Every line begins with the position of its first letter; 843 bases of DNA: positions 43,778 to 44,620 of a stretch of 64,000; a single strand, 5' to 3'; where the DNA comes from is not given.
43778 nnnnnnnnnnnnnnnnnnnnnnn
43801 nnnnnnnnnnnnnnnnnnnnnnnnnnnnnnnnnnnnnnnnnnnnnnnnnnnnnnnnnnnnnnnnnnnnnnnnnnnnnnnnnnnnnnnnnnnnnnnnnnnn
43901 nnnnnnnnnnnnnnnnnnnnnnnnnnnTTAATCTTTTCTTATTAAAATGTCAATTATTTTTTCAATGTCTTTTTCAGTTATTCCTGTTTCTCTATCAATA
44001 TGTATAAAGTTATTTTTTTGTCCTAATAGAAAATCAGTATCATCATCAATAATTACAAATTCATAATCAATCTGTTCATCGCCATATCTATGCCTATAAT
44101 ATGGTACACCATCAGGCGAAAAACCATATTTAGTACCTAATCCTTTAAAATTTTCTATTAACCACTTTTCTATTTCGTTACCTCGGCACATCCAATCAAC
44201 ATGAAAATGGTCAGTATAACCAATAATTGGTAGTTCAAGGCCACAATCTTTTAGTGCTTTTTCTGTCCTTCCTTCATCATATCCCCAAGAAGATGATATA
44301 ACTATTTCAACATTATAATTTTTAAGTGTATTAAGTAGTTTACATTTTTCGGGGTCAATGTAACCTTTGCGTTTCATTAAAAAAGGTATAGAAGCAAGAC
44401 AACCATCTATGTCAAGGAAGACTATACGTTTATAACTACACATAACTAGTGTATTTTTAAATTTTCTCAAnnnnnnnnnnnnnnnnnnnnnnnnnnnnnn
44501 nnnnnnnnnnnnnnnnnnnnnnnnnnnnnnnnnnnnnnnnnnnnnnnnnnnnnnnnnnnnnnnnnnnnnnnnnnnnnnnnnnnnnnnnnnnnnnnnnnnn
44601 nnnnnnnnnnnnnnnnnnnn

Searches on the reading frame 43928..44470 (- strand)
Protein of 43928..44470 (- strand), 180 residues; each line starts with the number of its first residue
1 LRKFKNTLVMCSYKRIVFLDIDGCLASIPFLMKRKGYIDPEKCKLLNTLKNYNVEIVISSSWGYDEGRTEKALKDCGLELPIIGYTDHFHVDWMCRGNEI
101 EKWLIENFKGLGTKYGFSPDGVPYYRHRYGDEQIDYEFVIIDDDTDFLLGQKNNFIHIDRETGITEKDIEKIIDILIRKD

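Call 80: search_protein_families(library=pfam, proteins=[window:43928-44470:-], max_evalue=0.001)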
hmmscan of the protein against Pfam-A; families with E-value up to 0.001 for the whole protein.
window:43928-44470:- (180 aa): 1 family
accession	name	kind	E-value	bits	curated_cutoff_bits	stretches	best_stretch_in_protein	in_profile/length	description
PF18143.6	HAD_SAK_2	-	1.3e-17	64.9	27.5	1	16-107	1-101/139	HAD domain in Swiss Army Knife RNA repair proteins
